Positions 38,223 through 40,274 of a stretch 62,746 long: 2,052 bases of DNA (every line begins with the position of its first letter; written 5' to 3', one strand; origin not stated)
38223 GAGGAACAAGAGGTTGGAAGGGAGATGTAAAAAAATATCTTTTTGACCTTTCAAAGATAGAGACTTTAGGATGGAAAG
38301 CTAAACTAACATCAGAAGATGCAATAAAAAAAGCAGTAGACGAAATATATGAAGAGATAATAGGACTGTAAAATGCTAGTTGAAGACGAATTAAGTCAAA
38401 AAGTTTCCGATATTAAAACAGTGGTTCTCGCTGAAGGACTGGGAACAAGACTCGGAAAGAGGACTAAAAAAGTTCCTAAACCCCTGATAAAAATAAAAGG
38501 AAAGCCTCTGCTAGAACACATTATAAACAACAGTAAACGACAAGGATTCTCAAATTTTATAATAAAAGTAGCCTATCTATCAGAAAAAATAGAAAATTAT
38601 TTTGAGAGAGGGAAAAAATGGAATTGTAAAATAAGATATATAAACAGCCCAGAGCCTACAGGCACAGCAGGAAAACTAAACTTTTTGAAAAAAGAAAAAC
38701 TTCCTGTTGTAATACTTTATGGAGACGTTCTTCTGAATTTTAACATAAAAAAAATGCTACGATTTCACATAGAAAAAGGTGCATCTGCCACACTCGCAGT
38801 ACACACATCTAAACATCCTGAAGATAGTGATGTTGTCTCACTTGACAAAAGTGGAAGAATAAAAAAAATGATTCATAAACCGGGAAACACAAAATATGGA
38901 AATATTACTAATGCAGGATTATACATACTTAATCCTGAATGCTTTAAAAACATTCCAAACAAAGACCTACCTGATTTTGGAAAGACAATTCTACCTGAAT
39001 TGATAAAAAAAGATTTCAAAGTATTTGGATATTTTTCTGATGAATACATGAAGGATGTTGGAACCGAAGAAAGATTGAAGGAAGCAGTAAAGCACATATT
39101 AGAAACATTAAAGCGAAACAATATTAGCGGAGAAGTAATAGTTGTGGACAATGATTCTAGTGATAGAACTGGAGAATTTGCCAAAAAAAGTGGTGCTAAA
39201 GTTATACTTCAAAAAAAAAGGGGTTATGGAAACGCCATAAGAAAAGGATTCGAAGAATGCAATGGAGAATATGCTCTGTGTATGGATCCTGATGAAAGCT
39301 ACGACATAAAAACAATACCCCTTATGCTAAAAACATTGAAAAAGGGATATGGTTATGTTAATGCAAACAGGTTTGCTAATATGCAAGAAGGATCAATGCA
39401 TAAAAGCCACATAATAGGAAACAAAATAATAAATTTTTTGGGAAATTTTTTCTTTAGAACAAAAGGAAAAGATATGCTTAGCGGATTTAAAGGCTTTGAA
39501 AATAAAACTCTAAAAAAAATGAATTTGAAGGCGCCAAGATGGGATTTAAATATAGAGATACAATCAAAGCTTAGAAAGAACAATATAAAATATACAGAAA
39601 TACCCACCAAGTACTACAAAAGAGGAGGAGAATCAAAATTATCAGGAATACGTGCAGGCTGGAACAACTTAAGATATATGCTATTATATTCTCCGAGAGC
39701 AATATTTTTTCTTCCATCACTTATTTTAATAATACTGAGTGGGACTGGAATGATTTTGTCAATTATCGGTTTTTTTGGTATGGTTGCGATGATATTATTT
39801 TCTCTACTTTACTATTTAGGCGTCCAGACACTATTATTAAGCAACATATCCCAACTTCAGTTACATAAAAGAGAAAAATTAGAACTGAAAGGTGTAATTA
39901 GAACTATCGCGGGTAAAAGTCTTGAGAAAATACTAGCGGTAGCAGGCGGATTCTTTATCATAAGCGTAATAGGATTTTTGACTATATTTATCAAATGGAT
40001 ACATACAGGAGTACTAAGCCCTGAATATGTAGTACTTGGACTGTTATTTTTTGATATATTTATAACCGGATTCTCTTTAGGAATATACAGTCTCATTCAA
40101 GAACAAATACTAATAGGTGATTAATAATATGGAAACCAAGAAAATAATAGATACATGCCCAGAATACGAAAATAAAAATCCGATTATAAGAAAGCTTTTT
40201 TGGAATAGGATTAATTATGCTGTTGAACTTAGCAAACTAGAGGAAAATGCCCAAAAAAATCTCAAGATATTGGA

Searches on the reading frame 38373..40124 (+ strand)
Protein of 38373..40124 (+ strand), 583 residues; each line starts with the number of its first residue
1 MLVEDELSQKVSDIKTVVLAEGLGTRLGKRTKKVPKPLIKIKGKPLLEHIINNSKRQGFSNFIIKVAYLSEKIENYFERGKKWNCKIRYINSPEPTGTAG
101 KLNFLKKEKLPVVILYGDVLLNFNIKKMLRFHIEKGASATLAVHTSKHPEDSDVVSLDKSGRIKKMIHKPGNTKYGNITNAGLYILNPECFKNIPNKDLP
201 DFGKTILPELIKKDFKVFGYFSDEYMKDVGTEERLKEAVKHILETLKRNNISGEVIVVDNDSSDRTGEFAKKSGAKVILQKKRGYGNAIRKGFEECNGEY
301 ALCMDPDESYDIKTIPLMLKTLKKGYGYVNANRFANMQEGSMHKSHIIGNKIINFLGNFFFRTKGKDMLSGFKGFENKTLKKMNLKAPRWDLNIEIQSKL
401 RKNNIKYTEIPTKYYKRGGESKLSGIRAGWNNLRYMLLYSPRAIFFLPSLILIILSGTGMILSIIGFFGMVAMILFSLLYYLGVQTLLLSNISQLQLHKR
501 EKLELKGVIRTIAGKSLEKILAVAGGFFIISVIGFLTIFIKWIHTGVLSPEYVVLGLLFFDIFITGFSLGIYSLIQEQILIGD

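Call 16: search_protein_families(library=pfam, proteins=[window:38373-40124:+], max_evalue=0.00001)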
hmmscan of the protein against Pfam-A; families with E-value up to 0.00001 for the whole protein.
window:38373-40124:+ (583 aa): 3 families
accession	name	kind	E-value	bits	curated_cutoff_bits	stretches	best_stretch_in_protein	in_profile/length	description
PF00483.29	NTP_transferase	-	3.1e-34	119.1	21.2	1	15-243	1-243/245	Nucleotidyl transferase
PF00535.33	Glycos_transf_2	-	4.7e-20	72.6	23.3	1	232-381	10-165/168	Glycosyl transferase family 2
PF12804.13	NTP_transf_3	-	9.8e-11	42.5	27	1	17-144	2-123/160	MobA-like NTP transferase domain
